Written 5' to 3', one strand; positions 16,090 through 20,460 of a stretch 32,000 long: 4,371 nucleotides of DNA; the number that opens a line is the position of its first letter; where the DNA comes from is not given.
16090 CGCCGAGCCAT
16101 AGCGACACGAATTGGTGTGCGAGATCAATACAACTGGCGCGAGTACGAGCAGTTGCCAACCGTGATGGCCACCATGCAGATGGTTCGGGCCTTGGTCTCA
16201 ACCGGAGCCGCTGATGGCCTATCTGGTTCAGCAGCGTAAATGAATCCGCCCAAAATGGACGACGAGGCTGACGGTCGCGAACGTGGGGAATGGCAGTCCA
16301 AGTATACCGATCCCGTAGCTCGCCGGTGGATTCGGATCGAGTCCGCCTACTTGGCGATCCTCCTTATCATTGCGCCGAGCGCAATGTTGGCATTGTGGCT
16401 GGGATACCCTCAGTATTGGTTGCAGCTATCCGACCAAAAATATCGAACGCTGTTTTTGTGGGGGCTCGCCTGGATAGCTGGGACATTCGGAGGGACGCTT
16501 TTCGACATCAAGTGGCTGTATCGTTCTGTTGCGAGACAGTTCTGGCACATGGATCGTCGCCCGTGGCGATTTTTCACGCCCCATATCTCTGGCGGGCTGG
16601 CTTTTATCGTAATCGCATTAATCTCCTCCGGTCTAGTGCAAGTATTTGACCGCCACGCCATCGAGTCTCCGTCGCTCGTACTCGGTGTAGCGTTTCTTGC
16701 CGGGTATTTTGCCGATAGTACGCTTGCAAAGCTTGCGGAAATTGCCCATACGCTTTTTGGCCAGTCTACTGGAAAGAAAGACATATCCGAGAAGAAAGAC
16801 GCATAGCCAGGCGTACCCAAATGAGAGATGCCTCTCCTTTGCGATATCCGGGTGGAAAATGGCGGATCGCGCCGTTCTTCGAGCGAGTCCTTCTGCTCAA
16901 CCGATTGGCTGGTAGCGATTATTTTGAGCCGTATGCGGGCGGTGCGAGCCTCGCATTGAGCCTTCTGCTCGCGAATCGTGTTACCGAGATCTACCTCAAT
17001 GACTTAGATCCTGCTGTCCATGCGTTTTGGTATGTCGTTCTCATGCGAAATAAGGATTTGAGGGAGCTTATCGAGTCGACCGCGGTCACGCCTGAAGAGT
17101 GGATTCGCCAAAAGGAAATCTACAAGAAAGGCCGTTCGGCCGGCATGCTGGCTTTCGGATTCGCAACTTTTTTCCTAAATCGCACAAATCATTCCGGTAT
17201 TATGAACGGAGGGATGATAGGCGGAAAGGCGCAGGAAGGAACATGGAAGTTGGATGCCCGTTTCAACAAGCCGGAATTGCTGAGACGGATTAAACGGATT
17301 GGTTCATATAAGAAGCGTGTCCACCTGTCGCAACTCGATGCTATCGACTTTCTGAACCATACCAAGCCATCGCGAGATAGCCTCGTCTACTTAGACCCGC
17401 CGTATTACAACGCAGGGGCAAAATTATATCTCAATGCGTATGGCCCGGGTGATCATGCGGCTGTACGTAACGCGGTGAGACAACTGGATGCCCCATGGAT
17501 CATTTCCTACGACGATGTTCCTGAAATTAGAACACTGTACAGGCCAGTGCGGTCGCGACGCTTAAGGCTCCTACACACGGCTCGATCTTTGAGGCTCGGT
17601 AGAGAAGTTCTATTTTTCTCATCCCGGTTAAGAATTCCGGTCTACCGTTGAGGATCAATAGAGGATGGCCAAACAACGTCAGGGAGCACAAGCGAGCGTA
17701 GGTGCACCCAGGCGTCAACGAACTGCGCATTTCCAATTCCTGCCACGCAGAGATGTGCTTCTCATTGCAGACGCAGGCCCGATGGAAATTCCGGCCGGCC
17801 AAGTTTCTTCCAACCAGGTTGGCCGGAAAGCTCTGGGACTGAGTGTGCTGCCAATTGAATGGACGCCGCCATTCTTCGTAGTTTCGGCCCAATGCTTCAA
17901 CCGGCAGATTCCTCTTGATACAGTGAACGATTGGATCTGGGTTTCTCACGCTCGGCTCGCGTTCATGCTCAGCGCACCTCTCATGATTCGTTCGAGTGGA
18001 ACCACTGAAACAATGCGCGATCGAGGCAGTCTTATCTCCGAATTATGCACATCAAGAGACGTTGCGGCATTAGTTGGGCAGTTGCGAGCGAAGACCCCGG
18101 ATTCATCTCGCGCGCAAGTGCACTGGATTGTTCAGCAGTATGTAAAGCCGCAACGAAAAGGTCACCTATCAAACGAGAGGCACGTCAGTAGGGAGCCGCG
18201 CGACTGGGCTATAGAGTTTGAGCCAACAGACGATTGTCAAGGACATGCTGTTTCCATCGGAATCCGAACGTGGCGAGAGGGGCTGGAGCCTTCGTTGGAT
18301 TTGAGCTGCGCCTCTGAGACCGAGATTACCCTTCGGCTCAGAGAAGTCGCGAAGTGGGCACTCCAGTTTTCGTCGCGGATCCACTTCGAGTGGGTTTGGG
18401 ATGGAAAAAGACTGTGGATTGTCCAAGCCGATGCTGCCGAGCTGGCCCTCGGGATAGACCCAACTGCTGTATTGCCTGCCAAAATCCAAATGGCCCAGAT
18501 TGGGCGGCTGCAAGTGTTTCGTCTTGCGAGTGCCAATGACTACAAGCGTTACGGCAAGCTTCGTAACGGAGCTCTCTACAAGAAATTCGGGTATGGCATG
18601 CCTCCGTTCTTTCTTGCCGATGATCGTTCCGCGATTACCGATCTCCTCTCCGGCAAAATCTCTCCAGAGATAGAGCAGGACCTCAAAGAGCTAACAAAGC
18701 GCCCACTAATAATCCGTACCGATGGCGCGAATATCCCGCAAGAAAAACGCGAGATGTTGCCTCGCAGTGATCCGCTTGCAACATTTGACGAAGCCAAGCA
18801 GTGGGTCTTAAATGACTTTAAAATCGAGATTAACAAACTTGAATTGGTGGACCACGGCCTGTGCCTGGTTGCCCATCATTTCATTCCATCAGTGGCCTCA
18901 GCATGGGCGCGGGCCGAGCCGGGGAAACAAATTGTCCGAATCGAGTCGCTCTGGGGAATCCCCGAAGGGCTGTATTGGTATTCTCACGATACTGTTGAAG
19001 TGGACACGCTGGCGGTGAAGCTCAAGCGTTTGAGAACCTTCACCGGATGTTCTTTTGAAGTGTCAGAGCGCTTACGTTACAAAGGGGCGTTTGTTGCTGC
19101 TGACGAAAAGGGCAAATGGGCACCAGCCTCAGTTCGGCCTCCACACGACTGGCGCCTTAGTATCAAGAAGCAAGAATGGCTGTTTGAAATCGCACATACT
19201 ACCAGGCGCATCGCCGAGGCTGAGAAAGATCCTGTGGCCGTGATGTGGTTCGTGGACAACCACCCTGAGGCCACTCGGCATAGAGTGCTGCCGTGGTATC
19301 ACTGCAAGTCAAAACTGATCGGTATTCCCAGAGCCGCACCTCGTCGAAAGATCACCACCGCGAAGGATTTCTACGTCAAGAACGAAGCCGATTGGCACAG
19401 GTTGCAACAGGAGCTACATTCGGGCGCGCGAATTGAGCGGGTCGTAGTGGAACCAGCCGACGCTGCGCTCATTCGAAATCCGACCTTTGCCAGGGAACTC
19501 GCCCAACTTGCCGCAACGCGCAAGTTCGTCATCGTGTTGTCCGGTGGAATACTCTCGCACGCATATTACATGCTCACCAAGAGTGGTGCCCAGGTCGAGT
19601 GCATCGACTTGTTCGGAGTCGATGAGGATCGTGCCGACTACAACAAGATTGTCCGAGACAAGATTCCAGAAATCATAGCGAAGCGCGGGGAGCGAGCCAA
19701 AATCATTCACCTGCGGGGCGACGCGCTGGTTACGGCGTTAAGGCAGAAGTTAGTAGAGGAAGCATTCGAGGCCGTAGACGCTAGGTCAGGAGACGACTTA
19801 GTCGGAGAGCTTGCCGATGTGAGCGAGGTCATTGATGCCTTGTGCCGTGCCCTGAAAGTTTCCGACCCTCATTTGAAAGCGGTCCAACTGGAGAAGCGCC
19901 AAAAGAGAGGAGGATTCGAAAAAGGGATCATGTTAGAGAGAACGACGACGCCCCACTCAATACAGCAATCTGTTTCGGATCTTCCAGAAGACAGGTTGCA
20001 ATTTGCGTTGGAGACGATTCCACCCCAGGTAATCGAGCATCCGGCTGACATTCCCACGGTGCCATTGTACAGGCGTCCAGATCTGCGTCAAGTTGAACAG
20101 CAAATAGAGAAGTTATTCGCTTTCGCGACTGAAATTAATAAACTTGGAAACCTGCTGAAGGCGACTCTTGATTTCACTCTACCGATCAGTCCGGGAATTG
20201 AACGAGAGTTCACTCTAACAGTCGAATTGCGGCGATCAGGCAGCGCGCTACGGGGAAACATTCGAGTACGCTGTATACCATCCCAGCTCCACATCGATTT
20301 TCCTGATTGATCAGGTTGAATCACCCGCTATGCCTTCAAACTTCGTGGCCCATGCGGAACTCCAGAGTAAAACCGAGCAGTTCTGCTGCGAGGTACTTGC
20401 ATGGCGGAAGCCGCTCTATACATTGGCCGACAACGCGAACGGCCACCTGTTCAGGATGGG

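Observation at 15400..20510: Compact lower-GC four-gene operon (HIT enzyme, 4-TM protein, Dam-like methyltransferase, 881-aa ATP-grasp/phospho-His/MazG fusion): candidate undescribed nucleotide-centred defence or DNA-modification system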

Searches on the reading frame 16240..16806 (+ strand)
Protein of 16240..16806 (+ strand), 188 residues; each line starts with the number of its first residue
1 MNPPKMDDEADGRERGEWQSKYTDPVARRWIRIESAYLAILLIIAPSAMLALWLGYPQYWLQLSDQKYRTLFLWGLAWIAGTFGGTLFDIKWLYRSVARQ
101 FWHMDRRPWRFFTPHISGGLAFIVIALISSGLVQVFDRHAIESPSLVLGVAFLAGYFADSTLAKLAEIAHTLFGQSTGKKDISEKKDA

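Call 3: search_protein_families(library=pfam, proteins=[window:16240-16806:+], max_evalue=1)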
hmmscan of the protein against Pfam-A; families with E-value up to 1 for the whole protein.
window:16240-16806:+ (188 aa): 0 families

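Call 4: search_protein_families(library=padloc, proteins=[window:16240-16806:+], max_evalue=1)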
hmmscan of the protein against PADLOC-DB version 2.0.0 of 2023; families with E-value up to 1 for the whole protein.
window:16240-16806:+ (188 aa): 0 families

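Call 5: search_protein_families(library=ncbifam, proteins=[window:16240-16806:+], max_evalue=1)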
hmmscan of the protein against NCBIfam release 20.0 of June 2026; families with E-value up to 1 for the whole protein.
window:16240-16806:+ (188 aa): 1 family
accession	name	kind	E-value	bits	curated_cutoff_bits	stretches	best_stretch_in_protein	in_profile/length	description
NF009997.0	PRK13467.1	equivalog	0.0058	16.6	98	1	67-87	39-59/66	F0F1 ATP synthase subunit C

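Call 72: search_solved_structures(query=A5, max_evalue=1)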
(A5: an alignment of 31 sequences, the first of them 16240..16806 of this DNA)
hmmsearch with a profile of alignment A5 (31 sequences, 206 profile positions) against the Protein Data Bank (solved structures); distinct sequences matched with E-value up to 1: 0.

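Call 92: find_homologous_proteins(query=A5, max_evalue=0.001)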
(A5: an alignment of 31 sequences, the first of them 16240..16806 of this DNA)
Query A5 (31 sequences) (188 aa, profile of the alignment): 104 proteins with E <= 0.001 among 8000 candidates.
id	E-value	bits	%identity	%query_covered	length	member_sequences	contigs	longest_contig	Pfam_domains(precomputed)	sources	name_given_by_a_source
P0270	3.9e-75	270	62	93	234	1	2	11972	-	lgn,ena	-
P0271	8.8e-75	269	57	97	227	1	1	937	-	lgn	-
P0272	1.1e-74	268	64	92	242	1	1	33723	-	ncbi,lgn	-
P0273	3.3e-74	267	64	93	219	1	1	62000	-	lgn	-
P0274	9.7e-74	265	60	94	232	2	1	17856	-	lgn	-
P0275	1.1e-73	265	59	96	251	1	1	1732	-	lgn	-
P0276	1.4e-73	265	63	92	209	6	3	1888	-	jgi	-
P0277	2.4e-73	264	61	96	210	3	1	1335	-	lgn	-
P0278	6.5e-73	263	58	92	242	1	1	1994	-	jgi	jgi:hypothetical protein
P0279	1.4e-72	262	59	94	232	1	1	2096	-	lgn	-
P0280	2.0e-72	261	62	96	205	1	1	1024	-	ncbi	-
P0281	2.2e-72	261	60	90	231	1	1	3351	-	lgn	-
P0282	2.6e-72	261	60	99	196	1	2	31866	-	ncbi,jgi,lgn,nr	ncbi:MAG TPA: hypothetical protein VFE02_18880 [Candidatus Acidoferrales bacterium]|jgi:hypothetical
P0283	2.7e-72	261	57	96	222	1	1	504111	-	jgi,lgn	jgi:hypothetical protein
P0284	3.9e-72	260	59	94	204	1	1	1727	-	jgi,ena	-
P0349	1.6e-61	225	38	95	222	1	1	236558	-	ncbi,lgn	-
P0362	1.7e-55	206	46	90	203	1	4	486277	-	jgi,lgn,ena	jgi:hypothetical protein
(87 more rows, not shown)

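Call 93: find_encoding_contigs(protein=P0362, flank=7000, max_places=1)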
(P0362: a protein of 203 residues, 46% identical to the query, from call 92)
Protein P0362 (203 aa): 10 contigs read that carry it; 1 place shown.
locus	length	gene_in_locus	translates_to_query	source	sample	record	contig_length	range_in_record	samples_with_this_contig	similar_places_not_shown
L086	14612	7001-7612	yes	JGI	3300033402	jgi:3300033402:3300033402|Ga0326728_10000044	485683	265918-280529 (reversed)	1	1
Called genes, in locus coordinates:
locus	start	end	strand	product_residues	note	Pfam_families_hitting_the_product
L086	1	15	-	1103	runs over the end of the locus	PF13620:CarboxypepD_reg, PF13715:CarbopepD_reg_2 (weak), PF22904:NOMO1-like_2nd (faint), PF25183:OMP_b-brl_4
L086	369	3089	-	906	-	PF10282:Lactonase (faint), PF04185:Phosphoesterase (weak)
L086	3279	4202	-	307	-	PF01112:Asparaginase_2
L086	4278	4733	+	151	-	PF14489:QueF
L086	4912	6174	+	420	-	PF05977:MFS_3, PF07690:MFS_1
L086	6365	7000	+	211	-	PF01230:HIT (weak)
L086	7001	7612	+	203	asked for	-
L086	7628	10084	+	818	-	-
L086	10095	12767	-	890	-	PF00521:DNA_topoisoIV, PF03989:DNA_gyraseA_C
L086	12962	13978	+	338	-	PF01757:Acyl_transf_3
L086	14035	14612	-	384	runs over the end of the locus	PF12801:Fer4_5, PF00037:Fer4 (faint), PF12801:Fer4_5, PF13187:Fer4_9 (faint), PF12837:Fer4_6 (faint), PF13237:Fer4_10, PF14697:Fer4_21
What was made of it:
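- The triad can occur without a nearby MTase (call 93). L086 is embedded among core genes (call 93).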

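Call 94: find_encoding_contigs(protein=P0349, flank=7000, max_places=1)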
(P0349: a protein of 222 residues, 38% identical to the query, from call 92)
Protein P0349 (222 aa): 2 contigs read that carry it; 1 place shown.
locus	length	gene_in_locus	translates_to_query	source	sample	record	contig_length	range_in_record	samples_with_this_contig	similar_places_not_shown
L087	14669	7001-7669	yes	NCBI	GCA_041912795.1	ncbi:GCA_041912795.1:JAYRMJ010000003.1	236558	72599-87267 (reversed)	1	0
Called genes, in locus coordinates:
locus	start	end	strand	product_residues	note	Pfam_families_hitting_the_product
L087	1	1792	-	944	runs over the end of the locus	PF00665:rve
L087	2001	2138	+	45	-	-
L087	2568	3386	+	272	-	-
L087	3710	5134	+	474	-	-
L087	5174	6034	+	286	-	PF02086:MethyltransfD12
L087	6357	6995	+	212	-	-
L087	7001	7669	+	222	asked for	-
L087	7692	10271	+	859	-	-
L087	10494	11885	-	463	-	PF25919:BSH_CusB (faint), PF25984:BSH_YknX (weak), PF26077:BSH_Fcp1 (faint), PF25994:HH_AprE, PF26002:Beta-barrel_AprE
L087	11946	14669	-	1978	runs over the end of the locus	PF26745:SPM, PF06594:HCBP_related, PF00353:HemolysinCabind, PF06594:HCBP_related, PF00353:HemolysinCabind, PF06594:HCBP_related, PF00353:HemolysinCabind, PF06594:HCBP_related (weak), +3 more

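Call 95: find_encoding_contigs(protein=P0283, flank=7000, max_places=1)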
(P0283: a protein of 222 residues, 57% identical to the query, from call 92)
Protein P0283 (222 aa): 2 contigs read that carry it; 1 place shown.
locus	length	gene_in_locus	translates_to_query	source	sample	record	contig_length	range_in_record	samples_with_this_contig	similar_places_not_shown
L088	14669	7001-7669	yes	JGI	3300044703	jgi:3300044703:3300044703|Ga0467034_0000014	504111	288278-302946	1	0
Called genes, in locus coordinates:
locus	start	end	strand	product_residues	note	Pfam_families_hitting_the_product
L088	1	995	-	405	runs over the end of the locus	PF01266:DAO (faint), PF01494:FAD_binding_3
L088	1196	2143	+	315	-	PF00106:adh_short, PF13561:adh_short_C2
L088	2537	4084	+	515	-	PF00932:LTD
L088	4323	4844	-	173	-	-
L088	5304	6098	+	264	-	-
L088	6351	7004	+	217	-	-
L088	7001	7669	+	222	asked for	-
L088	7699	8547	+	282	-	PF02086:MethyltransfD12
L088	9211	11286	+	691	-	-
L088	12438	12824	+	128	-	-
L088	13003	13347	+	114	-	PF10543:ORF6N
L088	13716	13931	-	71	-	-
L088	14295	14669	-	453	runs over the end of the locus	PF18979:DUF5715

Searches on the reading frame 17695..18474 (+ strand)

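Call 28: search_protein_families(library=pfam, proteins=[window:17695-18474:+], max_evalue=10)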
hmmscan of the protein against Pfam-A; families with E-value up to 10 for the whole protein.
seq(260 aa): 1 family
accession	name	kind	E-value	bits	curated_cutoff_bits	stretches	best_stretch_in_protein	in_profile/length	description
PF07865.16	DUF1652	-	0.031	14.6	23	1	106-133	38-66/67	Protein of unknown function (DUF1652)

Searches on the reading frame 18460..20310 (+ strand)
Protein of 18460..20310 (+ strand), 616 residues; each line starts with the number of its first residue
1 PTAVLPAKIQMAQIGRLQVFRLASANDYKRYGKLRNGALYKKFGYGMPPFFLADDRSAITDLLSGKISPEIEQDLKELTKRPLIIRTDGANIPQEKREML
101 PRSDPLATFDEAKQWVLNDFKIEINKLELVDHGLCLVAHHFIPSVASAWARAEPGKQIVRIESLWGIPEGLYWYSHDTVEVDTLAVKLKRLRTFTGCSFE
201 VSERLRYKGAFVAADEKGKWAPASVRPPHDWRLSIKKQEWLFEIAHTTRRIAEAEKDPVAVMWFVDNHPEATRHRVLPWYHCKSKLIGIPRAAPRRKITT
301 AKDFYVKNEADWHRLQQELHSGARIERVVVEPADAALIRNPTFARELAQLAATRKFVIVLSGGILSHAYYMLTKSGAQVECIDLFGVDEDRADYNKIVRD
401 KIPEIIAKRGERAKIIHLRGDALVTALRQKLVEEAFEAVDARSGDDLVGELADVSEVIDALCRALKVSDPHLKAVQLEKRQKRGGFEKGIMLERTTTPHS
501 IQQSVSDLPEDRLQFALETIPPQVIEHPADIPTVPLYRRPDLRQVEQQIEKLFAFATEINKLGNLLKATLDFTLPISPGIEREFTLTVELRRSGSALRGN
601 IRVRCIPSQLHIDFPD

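Call 43: predict_structure(alignment_id=A2)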
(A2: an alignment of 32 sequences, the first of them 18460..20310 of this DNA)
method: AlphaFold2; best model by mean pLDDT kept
length: 616 residues; sequences in the alignment: 32
mean_pLDDT: 70.8   pTM: 0.50
mean pLDDT of the five models: 70.8, 66.9, 66.9, 66.1, 64.4
residues with pLDDT >= 90: 95; 70-90: 274; 50-70: 124; < 50: 123
segments of 3 or more residues with pLDDT < 50: 1-3, 166-175, 206-210, 212-221, 226-228, 294-296, 384-393, 492-522, 533-547, 552-554, 556-563, 595-597, 609-616
pLDDT, mean of each block of 10 residues (from residue 1): 63 89 91 88 90 93 92 94 90 80 87 91 88 91 83 88 55 59 80 81 59 45 50 74 93 90 88 90 63 51 81 89 81 73 85 80 58 69 43 58 63 64 67 75 78 81 80 78 60 35 33 32 52 41 46 46 57 69 74 55 62 38
secondary structure, 60 per line:
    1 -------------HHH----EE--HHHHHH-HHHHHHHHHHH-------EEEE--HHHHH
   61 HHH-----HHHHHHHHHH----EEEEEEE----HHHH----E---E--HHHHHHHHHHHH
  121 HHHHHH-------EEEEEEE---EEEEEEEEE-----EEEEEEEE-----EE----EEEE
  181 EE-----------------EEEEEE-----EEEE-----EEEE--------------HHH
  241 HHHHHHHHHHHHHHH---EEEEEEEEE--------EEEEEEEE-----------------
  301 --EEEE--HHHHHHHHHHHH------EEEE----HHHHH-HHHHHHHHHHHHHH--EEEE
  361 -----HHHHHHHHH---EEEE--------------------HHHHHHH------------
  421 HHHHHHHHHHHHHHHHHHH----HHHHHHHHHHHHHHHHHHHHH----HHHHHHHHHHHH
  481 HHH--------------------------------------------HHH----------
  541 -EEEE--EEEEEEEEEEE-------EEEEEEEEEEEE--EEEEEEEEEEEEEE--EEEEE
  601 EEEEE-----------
elements in order (helices of 4 or more, strands of 3 or more residues): H25-30 H32-42 E50-53 H56-63 H69-78 E83-89 H94-97 H109-126 E134-140 E144-152 E158-165 E177-182 E200-205 E211-214 E220-223 H238-255 E259-267 E276-283 E303-306 H309-320 E327-330 H335-339 H341-354 E357-360 H366-374 E378-381 H402-408 H421-439 H444-464 H469-483 E542-545 E548-558 E566-577 E580-593 E596-605

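Call 48: fold_search(model_id=the predicted structure, library=pdb)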
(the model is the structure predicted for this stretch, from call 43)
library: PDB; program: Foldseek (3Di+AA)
matches with E <= 10: 760; with E <= 0.001: 6
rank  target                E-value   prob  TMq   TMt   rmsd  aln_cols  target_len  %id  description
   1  5hv2                  1.3e-08  1.00  0.28  0.21  22.4       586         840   11  Rifampin phosphotransferase G527Y mutant from Listeria monocytogenes (released 2016-03-30)
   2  5hv1                  4.1e-07  1.00  0.27  0.21  10.2       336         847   12  Rifampin phosphotransferase in complex with AMPPNP and rifampin from Listeria monocytogenes (released 2016-03-30)
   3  5hv3                  1.2e-06  1.00  0.26  0.20  21.6       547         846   11  Rifampin phosphotransferase G527Y mutant in complex with AMPPNP from Listeria monocytogenes (released 2016-03-30)
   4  5hv6_A                4.7e-06  1.00  0.24  0.44   8.6       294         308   12  The ATP binding domain of rifampin phosphotransferase from Listeria monocytogenes (released 2016-03-30)
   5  5fbs                  6.2e-06  1.00  0.28  0.23   6.2       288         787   14  Crystal structure of rifampin phosphotransferase RPH-Lm from Listeria monocytogenes in complex with ADP and magnesium (released 2016-01-13)
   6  1scu_B                4.3e-04  0.98  0.18  0.26  16.2       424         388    9  THE CRYSTAL STRUCTURE OF SUCCINYL-COA SYNTHETASE FROM ESCHERICHIA COLI AT 2.5 ANGSTROMS RESOLUTION (released 1995-04-20)
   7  9y43_B                1.8e-03  0.96  0.20  0.18  22.2       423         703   11  3-hydroxypropionyl-CoA Synthetase (ADP-forming) from Nitrosopumilus maritimus. (released 2025-10-01)
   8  9y43_A                2.1e-03  0.94  0.19  0.18  21.3       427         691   10  3-hydroxypropionyl-CoA Synthetase (ADP-forming) from Nitrosopumilus maritimus. (released 2025-10-01)
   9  2scu_B                2.7e-03  0.84  0.16  0.23  16.3       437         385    7  A detailed description of the structure of Succinyl-COA synthetase from Escherichia coli (released 1999-08-02)
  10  1ce8_A                2.9e-03  0.99  0.19  0.12   8.7       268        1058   11  CARBAMOYL PHOSPHATE SYNTHETASE FROM ESCHERICHIS COLI WITH COMPLEXED WITH THE ALLOSTERIC LIGAND IMP (released 1999-07-26)
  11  2p0a_A                3.6e-03  0.99  0.18  0.31  10.3       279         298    8  The crystal structure of human synapsin III (SYN3) in complex with AMPPNP (released 2007-03-27)
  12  3lp8                  3.6e-03  0.63  0.13  0.17  14.8       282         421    8  Crystal structure of phosphoribosylamine-glycine ligase from Ehrlichia chaffeensis (released 2010-02-23)
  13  1pk8_C                4.2e-03  0.99  0.18  0.34   7.3       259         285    9  Crystal Structure of Rat Synapsin I C Domain Complexed to Ca.ATP (released 2004-03-23)
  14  1iow                  4.9e-03  0.99  0.19  0.33  12.7       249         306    9  COMPLEX OF Y216F D-ALA:D-ALA LIGASE WITH ADP AND A PHOSPHORYL PHOSPHINATE (released 1997-02-12)
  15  9bou_A                5.2e-03  0.99  0.16  0.30  12.3       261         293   13  Crystal structure of ATP-grasp ligase PruB from Streptomyces coelicolor A3(2) (released 2024-12-18)
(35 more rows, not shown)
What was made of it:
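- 18532..19344 (+): BIG domain D2 (residues 290-560): a second, divergent ATP-grasp-like fold that lacks the acidic residue of the 'EW' motif (MW527-528). It is the candidate substrate-binding module. The model of residues 266-881 alone still hits the RPH ATP-binding domain 5hv6_A (E 5e-6, 294 columns) and many ATP-grasp ligases (call 48).
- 19357..19629 (+): BIG swivel-type phosphohistidine domain candidate (residues 565-655) with the motif SGGILSH632AYY. It follows the ATP-grasp module(s), as the His domain does in RPH; Foldseek aligns 586 columns to RPH 5hv2 (E 1e-8, call 48).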
